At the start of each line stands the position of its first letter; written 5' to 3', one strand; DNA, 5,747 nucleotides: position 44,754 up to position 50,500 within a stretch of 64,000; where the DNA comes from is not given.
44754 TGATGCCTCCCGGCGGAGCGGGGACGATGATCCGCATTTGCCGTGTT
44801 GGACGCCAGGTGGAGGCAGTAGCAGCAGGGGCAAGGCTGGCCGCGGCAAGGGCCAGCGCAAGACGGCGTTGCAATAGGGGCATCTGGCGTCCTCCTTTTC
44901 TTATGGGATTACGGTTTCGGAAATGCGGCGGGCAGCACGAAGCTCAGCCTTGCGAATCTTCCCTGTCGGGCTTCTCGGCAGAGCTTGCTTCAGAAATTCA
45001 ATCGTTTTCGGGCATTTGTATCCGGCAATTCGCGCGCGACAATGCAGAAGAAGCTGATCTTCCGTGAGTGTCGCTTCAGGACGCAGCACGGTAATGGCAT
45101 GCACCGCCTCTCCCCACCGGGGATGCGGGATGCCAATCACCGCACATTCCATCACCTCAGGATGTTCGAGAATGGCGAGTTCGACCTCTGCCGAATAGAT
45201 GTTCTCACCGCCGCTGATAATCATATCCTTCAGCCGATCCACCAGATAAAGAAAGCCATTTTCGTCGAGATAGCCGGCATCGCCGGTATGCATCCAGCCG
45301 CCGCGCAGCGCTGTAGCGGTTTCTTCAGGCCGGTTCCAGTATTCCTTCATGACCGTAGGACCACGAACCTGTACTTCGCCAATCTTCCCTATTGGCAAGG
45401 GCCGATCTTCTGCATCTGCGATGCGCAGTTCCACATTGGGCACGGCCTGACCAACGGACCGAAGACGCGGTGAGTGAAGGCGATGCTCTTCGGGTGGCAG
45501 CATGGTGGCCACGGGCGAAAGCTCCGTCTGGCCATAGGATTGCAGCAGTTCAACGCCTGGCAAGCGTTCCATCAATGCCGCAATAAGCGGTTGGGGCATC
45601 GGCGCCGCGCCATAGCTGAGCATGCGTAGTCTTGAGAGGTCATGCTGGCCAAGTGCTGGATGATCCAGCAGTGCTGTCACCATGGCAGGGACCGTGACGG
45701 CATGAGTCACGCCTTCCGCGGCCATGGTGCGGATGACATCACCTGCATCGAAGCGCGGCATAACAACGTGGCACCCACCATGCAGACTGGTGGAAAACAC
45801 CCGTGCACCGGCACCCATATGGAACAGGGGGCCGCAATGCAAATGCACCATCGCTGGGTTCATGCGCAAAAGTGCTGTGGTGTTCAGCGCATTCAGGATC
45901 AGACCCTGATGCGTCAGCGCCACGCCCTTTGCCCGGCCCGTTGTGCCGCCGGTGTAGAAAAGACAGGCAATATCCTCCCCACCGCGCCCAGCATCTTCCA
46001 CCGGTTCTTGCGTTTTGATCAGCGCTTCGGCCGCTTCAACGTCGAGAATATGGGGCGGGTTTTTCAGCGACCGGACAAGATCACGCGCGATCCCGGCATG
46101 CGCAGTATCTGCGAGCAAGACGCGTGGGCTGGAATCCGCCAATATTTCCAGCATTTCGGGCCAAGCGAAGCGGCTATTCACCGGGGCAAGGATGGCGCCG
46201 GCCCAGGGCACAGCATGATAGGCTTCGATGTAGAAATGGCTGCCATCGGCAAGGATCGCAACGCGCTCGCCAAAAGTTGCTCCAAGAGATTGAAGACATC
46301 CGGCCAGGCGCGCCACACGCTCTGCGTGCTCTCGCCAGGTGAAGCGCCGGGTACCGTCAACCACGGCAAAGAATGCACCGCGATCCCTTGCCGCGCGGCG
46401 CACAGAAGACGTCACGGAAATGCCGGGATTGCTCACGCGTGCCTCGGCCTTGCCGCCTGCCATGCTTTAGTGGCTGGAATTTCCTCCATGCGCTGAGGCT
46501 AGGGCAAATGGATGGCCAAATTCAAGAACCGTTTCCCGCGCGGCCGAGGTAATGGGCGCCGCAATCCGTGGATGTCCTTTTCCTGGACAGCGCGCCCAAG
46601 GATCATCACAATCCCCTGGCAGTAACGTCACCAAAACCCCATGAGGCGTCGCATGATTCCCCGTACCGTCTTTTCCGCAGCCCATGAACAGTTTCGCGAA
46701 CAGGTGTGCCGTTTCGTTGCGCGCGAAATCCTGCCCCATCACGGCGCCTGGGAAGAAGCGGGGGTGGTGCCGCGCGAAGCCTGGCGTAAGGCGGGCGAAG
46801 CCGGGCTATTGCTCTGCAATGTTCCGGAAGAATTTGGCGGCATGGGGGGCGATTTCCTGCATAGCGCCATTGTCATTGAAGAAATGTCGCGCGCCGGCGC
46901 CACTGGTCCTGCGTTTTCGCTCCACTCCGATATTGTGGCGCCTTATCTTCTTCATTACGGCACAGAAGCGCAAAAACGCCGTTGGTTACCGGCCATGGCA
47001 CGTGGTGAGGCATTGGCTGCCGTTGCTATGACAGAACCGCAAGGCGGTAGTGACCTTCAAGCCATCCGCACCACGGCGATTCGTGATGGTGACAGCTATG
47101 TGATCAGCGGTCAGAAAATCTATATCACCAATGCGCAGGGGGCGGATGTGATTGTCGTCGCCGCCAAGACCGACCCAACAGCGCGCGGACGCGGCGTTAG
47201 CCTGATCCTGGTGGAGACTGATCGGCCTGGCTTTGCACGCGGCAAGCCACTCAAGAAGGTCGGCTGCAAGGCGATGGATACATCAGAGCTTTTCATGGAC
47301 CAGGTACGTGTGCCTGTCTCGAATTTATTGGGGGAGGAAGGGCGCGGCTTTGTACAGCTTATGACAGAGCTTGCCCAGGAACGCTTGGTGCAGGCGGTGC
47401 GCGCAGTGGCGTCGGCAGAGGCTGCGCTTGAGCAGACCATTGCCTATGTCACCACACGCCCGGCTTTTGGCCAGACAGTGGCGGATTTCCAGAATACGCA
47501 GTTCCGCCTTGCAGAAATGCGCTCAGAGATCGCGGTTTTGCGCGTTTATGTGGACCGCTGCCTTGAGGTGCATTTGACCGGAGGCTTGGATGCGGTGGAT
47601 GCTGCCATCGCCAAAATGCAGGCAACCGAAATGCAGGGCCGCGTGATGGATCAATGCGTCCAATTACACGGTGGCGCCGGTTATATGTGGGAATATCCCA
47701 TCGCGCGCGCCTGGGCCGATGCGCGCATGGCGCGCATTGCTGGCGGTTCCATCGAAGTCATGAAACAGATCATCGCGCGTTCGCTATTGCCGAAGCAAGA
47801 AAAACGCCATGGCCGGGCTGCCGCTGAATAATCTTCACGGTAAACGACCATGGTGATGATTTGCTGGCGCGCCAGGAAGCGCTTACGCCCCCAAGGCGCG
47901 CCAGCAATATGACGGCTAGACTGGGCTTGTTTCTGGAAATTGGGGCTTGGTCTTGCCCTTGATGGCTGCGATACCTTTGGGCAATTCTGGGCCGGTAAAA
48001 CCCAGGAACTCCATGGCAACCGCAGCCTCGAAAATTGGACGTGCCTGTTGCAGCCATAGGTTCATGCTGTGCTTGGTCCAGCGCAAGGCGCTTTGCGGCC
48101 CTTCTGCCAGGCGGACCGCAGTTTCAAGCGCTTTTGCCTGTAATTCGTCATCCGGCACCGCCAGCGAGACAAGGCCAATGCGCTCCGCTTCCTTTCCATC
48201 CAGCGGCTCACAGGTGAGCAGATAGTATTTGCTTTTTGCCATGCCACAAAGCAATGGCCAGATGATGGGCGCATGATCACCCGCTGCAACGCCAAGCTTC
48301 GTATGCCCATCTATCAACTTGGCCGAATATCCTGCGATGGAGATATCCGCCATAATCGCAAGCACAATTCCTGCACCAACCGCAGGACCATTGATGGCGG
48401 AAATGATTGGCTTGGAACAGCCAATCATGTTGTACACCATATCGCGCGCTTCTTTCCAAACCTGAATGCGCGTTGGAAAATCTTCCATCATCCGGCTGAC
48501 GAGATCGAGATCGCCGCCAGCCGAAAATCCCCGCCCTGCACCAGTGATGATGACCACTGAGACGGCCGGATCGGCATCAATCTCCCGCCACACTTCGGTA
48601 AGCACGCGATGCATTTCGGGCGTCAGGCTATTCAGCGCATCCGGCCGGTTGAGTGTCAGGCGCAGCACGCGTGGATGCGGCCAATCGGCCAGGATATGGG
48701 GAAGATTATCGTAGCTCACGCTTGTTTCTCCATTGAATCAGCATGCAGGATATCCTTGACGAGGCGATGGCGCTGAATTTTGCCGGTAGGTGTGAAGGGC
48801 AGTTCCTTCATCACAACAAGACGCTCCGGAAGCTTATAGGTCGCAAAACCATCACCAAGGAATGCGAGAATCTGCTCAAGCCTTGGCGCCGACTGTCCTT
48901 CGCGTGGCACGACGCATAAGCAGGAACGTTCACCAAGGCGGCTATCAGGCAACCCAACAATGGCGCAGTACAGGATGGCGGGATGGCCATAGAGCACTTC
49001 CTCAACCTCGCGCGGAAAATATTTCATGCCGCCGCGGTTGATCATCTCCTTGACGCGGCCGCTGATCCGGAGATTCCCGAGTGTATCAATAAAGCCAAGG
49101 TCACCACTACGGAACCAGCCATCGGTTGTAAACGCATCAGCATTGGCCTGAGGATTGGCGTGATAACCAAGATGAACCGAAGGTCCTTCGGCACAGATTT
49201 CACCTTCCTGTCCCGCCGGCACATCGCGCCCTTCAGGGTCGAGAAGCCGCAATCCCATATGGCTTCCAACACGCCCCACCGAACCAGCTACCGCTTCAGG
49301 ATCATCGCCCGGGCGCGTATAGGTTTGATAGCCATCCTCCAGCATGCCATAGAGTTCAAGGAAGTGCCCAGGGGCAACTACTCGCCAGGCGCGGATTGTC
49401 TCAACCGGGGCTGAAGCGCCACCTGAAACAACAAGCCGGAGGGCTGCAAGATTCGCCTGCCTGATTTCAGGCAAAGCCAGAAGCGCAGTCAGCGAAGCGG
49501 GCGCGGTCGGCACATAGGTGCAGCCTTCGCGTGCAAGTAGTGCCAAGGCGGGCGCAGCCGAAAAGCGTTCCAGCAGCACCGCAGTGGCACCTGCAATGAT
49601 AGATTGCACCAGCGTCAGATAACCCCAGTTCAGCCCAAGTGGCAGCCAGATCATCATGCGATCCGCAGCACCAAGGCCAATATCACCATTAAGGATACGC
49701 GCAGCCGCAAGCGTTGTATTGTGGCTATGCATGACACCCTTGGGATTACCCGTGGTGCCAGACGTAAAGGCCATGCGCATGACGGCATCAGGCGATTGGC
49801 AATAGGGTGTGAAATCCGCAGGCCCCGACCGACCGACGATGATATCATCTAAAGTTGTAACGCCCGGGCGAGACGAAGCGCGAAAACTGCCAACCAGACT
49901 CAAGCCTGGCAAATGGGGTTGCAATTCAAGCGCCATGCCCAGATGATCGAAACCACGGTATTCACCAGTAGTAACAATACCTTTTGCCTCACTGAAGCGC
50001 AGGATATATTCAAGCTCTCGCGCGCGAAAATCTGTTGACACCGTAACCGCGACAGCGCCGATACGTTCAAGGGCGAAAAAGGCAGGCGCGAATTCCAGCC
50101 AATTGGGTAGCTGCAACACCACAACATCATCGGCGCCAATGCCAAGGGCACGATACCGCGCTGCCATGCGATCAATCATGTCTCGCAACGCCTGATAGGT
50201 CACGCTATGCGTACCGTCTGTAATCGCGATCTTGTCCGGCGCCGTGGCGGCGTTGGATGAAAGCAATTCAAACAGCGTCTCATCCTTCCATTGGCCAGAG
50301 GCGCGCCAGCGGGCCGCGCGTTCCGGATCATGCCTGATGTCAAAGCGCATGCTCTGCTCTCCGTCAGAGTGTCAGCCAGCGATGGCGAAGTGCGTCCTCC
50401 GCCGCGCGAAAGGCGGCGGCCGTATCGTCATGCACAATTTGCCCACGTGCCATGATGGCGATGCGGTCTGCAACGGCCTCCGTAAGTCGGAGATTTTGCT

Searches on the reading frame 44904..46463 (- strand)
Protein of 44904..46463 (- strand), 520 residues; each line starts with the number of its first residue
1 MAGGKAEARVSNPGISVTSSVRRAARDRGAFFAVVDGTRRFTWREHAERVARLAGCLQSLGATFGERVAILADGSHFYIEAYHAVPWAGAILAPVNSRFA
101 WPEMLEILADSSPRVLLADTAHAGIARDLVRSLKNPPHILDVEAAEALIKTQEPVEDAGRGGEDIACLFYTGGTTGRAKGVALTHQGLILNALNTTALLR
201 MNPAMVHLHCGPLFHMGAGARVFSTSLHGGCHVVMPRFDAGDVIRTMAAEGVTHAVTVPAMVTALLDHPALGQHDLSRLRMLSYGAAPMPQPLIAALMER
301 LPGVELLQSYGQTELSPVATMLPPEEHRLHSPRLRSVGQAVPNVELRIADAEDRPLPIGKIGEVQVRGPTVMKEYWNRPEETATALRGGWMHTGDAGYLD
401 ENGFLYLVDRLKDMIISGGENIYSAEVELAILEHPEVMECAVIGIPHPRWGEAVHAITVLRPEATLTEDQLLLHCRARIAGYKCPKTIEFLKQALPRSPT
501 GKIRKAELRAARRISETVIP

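Call 49: search_protein_families(library=pfam, proteins=[window:44904-46463:-], max_evalue=0.0001)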
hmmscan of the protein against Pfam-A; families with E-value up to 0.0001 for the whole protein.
window:44904-46463:- (520 aa): 2 families
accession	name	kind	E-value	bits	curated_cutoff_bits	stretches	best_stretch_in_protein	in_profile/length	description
PF00501.34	AMP-binding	-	2.4e-80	270.6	29.9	1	22-376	2-384/384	AMP-binding enzyme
PF13193.12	AMP-binding_C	-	1.1e-19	71.6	24.5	1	426-502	1-76/76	AMP-binding enzyme C-terminal domain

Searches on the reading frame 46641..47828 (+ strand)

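Call 49: search_protein_families(library=pfam, proteins=[window:46641-47828:+], max_evalue=0.0001)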
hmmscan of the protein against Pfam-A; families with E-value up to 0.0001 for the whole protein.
window:46641-47828:+ (396 aa): 4 families
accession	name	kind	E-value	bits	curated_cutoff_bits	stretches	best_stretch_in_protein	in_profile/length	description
PF00441.29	Acyl-CoA_dh_1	-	3e-42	144.7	22.4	1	234-383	1-150/150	Acyl-CoA dehydrogenase, C-terminal domain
PF02771.21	Acyl-CoA_dh_N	-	2.7e-38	131.2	22.9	1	13-123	2-113/113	Acyl-CoA dehydrogenase, N-terminal domain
PF02770.24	Acyl-CoA_dh_M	-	2.6e-25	88.8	33.3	1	127-222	1-97/97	Acyl-CoA dehydrogenase, middle domain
PF08028.16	Acyl-CoA_dh_2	-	2.4e-11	44.5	22.7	1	250-365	2-127/134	Acyl-CoA dehydrogenase, C-terminal domain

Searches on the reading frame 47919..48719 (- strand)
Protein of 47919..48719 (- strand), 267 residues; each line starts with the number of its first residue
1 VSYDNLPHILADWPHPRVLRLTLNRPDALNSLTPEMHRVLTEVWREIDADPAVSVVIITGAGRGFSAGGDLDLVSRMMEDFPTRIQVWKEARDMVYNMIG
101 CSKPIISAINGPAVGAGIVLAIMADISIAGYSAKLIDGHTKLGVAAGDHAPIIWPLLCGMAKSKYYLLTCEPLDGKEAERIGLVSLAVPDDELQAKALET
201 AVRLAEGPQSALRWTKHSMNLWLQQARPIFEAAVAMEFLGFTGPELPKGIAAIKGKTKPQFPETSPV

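Call 49: search_protein_families(library=pfam, proteins=[window:47919-48719:-], max_evalue=0.0001)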
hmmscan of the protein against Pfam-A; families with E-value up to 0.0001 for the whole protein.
window:47919-48719:- (267 aa): 2 families
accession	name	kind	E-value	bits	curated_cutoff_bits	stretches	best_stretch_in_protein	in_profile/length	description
PF00378.25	ECH_1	-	1.2e-44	153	27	1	18-261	6-248/251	Enoyl-CoA hydratase/isomerase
PF16113.10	ECH_2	-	5e-27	95.7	27.2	1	20-201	3-183/335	Enoyl-CoA hydratase/isomerase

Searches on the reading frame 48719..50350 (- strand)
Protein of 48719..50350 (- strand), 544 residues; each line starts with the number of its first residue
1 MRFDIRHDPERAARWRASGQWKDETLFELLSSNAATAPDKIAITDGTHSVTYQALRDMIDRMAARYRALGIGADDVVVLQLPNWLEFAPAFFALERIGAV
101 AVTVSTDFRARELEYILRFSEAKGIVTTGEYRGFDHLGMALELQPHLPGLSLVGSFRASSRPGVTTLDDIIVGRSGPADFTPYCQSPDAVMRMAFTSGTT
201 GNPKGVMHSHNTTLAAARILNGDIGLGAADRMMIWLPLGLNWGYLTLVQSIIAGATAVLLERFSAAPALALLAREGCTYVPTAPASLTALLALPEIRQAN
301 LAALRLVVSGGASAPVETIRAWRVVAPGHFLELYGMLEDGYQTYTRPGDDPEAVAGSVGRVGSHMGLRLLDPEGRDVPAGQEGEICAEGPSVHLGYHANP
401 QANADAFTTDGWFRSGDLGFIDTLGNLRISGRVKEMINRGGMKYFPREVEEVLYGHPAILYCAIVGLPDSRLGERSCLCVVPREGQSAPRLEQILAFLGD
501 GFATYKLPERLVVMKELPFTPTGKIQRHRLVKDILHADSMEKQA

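Call 49: search_protein_families(library=pfam, proteins=[window:48719-50350:-], max_evalue=0.0001)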
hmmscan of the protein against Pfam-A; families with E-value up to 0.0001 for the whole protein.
window:48719-50350:- (544 aa): 2 families
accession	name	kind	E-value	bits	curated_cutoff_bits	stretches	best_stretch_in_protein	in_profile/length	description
PF00501.34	AMP-binding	-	4.5e-76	256.6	29.9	1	32-397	3-384/384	AMP-binding enzyme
PF13193.12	AMP-binding_C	-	3.2e-13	50.8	24.5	1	448-524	1-76/76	AMP-binding enzyme C-terminal domain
